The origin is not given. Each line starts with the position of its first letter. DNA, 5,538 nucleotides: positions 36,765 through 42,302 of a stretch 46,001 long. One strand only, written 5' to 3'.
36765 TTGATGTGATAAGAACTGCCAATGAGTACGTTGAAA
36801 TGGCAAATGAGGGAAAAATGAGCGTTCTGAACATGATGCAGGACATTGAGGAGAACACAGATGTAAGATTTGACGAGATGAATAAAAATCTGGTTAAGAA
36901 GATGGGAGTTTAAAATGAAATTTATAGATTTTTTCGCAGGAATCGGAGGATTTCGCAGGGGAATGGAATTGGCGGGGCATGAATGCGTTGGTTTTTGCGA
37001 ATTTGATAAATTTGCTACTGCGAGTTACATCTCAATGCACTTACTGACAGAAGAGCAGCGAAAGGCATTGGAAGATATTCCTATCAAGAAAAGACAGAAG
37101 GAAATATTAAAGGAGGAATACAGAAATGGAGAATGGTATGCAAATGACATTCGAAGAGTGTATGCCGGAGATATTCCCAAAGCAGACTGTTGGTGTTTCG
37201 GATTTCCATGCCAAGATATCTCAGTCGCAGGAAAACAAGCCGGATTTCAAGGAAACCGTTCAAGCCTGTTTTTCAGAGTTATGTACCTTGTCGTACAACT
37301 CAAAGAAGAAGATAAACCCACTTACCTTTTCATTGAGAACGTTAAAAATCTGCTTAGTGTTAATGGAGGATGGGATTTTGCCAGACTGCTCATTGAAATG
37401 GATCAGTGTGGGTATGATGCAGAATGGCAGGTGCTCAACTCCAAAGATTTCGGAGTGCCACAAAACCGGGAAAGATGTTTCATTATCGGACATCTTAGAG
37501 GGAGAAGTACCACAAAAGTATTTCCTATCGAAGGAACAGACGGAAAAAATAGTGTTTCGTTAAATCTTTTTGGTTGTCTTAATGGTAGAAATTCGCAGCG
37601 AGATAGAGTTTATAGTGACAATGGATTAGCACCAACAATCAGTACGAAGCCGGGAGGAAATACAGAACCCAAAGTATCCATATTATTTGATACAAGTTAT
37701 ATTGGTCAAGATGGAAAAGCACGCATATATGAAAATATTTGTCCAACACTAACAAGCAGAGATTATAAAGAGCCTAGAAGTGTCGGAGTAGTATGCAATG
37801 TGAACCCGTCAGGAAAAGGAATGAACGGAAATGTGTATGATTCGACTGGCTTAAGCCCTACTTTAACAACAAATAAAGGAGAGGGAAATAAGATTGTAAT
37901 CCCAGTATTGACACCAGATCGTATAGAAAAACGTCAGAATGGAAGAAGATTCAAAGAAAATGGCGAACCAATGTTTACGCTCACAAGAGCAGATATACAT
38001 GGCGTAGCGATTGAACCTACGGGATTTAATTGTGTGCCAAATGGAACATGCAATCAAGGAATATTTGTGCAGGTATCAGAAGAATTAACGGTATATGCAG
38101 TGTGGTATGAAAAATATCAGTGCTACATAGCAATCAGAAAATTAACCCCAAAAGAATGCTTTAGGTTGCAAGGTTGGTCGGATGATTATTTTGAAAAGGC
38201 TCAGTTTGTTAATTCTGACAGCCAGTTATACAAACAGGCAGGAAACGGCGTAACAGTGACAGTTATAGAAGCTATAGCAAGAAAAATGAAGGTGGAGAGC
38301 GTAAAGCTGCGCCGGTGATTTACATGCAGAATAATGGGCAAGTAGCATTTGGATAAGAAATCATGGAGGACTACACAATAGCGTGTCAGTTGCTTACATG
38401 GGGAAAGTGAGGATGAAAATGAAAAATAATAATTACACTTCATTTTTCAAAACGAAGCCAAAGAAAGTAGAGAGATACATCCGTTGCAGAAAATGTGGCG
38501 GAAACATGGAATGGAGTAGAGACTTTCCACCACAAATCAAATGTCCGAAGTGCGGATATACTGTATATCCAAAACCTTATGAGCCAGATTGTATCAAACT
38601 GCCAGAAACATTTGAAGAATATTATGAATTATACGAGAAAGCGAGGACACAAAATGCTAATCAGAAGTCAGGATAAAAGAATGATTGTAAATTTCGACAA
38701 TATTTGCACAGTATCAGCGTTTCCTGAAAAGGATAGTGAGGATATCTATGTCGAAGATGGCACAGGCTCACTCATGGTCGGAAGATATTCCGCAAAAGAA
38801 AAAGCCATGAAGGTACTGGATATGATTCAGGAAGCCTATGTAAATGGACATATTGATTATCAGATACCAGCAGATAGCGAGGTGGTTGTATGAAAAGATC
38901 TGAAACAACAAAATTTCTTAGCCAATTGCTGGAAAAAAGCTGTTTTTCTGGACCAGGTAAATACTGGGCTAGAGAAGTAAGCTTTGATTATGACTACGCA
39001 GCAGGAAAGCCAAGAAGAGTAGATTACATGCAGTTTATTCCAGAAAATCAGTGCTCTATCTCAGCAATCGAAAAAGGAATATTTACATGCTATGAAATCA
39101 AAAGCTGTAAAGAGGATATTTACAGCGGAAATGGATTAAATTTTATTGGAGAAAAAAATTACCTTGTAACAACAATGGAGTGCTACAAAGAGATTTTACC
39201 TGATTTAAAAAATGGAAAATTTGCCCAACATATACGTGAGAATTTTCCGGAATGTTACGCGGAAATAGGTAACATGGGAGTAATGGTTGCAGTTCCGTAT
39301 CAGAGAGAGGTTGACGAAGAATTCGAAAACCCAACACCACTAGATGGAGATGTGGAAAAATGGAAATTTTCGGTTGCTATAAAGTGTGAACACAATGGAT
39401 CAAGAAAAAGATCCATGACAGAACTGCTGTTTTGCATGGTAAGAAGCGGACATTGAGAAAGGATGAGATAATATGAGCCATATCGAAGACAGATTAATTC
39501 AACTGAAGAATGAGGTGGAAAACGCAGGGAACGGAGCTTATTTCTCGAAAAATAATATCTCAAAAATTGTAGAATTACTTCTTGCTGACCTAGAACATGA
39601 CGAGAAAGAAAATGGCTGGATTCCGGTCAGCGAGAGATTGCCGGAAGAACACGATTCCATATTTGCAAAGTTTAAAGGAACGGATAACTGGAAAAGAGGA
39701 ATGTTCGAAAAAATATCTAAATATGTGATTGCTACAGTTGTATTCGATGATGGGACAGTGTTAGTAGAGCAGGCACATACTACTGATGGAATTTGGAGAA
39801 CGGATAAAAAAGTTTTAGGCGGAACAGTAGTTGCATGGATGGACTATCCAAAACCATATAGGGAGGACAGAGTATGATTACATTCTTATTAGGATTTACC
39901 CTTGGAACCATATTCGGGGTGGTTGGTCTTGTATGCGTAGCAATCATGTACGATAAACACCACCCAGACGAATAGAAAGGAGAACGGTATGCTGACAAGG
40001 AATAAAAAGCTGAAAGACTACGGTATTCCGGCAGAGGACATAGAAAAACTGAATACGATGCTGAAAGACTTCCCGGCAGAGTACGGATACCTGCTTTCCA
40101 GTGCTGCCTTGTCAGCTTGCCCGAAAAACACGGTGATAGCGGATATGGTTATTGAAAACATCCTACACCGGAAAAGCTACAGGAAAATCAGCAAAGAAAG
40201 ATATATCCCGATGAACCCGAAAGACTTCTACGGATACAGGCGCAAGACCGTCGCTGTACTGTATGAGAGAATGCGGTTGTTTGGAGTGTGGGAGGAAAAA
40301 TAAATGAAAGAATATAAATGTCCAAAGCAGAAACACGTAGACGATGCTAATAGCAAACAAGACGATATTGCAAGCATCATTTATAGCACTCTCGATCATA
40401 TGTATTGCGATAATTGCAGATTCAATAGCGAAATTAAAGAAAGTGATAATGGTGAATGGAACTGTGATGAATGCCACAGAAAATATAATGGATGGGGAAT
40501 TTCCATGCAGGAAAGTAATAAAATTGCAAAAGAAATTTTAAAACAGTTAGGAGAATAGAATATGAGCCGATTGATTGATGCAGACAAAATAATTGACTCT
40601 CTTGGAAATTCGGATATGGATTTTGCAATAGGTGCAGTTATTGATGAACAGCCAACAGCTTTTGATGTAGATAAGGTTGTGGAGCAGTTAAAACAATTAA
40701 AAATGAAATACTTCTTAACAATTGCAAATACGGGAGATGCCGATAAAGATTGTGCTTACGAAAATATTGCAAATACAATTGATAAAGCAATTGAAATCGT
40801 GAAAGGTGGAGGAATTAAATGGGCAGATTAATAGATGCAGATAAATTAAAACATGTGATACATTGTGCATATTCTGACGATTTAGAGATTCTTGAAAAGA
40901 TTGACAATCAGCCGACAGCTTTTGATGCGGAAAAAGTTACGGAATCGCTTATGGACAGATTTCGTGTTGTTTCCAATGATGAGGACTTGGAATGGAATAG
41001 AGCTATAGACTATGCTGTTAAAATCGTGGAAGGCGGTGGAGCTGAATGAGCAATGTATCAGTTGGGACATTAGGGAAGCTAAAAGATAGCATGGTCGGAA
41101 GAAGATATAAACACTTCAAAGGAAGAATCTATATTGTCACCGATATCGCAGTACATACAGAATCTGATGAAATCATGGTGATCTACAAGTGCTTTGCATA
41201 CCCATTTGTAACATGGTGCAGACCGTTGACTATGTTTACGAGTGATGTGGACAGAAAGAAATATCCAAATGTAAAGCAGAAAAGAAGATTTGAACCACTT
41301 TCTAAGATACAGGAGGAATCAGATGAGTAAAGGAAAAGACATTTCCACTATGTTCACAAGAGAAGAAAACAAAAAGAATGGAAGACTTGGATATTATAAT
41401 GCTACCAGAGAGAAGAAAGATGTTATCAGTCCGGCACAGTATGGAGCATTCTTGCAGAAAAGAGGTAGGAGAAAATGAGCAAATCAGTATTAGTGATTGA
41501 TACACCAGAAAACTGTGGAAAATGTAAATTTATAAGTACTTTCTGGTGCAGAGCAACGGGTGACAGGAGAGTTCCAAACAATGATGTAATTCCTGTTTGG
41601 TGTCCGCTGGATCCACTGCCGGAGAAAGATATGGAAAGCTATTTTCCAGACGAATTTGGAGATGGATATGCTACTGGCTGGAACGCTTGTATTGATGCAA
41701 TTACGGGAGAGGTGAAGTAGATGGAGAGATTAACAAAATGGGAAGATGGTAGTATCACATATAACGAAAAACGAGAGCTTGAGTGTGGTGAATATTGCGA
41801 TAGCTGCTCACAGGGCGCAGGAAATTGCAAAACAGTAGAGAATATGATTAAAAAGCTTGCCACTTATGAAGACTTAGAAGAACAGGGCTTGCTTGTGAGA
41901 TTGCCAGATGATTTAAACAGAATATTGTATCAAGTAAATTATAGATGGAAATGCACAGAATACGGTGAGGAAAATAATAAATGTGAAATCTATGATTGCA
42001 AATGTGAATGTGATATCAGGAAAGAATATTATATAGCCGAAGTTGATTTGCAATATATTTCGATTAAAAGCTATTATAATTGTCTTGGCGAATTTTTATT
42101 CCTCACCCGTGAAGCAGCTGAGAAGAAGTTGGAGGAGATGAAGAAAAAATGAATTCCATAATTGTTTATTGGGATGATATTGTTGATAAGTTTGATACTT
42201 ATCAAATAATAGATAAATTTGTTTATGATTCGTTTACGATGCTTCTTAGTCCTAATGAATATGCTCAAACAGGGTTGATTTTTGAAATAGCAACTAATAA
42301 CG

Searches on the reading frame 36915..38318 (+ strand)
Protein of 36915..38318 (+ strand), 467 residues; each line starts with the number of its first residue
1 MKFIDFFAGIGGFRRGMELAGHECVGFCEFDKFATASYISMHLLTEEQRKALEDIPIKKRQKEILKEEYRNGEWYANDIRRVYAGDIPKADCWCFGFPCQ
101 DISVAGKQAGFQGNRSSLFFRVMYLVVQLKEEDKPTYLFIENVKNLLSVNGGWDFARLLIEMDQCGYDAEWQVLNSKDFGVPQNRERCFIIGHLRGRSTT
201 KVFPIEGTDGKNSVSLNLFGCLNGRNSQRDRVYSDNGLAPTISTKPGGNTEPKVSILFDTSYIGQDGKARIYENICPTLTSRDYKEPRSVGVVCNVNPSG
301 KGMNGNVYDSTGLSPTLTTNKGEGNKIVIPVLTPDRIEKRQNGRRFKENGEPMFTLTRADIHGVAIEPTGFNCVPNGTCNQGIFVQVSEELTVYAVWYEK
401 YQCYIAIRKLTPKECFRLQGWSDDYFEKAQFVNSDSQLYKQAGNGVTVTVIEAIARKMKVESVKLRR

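Call 94: search_protein_families(library=pfam, proteins=[window:36915-38318:+], max_evalue=0.001)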
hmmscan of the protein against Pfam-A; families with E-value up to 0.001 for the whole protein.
window:36915-38318:+ (467 aa): 1 family
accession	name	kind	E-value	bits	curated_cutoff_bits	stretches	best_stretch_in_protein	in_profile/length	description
PF00145.23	DNA_methylase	-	2.7e-63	214.8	22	1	1-459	1-323/324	C-5 cytosine-specific DNA methylase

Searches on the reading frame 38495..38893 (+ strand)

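Call 15: search_protein_families(library=phrogs, proteins=[window:38495-38893:+], max_evalue=0.01)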
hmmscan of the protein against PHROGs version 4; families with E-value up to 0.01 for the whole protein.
window:38495-38893:+ (132 aa): 3 families
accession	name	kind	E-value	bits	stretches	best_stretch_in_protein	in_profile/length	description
phrog_4601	-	unknown function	2.8e-11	44.6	1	54-119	2-62/85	-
phrog_7118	-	unknown function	0.00025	22.1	1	54-119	84-144/167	-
phrog_25456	-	unknown function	0.0055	18.1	0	85-117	30-62/109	-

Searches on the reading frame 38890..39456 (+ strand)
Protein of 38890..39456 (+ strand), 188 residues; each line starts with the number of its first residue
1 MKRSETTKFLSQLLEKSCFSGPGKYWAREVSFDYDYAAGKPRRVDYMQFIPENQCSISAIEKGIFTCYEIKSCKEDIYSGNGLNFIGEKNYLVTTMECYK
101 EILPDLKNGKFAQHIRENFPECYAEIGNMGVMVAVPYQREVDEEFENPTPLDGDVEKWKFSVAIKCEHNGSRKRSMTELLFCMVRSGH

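Call 15: search_protein_families(library=phrogs, proteins=[window:38890-39456:+], max_evalue=0.01)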
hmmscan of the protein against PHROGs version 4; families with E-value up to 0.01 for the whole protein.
window:38890-39456:+ (188 aa): 1 family
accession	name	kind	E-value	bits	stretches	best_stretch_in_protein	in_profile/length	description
phrog_2776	-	unknown function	7.7e-06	26.7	1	61-102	52-96/181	-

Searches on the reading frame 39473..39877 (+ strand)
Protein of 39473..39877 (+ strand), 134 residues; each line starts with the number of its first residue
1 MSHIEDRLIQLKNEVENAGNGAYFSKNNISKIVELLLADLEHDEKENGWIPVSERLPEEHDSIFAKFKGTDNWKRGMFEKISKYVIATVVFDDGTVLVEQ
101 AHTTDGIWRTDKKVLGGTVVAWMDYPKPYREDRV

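Call 15: search_protein_families(library=phrogs, proteins=[window:39473-39877:+], max_evalue=0.01)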
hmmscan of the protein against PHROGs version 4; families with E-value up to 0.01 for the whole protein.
window:39473-39877:+ (134 aa): 3 families
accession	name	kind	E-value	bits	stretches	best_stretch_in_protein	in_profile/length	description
phrog_15198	-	unknown function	3.7e-10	41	1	40-133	76-157/159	-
phrog_924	-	unknown function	8.1e-09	36.5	1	40-131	83-152/267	-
phrog_7704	-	unknown function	0.0011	19.9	1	40-86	100-133/173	-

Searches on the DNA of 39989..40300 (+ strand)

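Call 87: search_rna_families(sources=[L022, L309, L310, L323, L243], threshold=gathering)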
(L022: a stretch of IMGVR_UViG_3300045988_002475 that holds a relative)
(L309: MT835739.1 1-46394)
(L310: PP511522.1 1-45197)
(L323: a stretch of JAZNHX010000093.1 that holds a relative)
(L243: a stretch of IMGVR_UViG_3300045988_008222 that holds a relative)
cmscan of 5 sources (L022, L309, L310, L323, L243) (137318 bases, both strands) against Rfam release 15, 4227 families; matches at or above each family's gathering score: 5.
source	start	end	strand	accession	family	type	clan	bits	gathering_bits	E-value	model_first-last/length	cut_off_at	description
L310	10502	10578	+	RF03097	RAGATH-21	Gene; sRNA;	-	83.9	70.3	1.5e-14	1-76/76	no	RAGATH-21 RNA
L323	18459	18542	+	RF03097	RAGATH-21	Gene; sRNA;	-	80.5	70.3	1.1e-13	1-76/76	no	RAGATH-21 RNA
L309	1306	1390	-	RF03097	RAGATH-21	Gene; sRNA;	-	78.2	70.3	4e-13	1-76/76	no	RAGATH-21 RNA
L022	889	956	-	RF00005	tRNA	Gene; tRNA;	CL00001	42.5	29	2.5e-05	1-71/71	no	tRNA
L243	535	602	-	RF00005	tRNA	Gene; tRNA;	CL00001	42.5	29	2.5e-05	1-71/71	no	tRNA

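Call 92: search_rna_families(sources=[L318, L313, L317, L322, L314], threshold=gathering)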
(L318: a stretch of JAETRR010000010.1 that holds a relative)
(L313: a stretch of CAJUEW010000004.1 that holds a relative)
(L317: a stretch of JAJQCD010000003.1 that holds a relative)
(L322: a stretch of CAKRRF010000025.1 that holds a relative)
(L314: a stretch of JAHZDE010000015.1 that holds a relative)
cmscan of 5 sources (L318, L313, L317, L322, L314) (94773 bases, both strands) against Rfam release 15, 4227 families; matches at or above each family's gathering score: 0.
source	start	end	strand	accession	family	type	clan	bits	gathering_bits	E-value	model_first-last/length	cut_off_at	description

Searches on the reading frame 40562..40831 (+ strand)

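Call 15: search_protein_families(library=phrogs, proteins=[window:40562-40831:+], max_evalue=0.01)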
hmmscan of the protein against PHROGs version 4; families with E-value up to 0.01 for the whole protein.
window:40562-40831:+ (89 aa): 1 family
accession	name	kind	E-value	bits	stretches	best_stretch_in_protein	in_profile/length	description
phrog_20593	-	unknown function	2.3e-15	57.8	1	3-85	2-87/88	-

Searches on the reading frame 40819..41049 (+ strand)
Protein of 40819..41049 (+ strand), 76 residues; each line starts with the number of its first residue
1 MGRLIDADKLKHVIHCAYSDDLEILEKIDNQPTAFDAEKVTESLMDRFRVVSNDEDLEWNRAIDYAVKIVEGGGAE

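Call 15: search_protein_families(library=phrogs, proteins=[window:40819-41049:+], max_evalue=0.01)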
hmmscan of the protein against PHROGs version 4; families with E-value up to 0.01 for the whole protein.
window:40819-41049:+ (76 aa): 1 family
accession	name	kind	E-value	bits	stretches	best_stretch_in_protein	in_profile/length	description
phrog_20593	-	unknown function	5.6e-11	43.8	1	3-76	2-88/88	-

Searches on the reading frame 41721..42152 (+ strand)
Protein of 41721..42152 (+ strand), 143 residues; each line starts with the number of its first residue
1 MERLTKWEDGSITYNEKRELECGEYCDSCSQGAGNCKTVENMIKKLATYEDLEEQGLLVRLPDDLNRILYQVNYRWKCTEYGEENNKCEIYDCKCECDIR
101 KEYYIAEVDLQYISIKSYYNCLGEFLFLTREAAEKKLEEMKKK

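Call 6: search_protein_families(library=pfam, proteins=[window:41721-42152:+], max_evalue=0.01)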
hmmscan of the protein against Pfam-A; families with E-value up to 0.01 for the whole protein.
window:41721-42152:+ (143 aa): 0 families

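Call 7: search_protein_families(library=phrogs, proteins=[window:41721-42152:+], max_evalue=0.001)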
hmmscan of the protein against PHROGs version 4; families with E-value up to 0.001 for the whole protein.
window:41721-42152:+ (143 aa): 1 family
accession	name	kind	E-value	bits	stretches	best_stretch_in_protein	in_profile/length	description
phrog_38832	-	unknown function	3.1e-05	24.8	1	50-140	90-183/186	-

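Call 78: search_protein_families(library=ncbifam, proteins=[window:41721-42152:+], max_evalue=0.1)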
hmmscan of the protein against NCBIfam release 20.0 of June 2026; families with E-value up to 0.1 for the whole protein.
window:41721-42152:+ (143 aa): 0 families
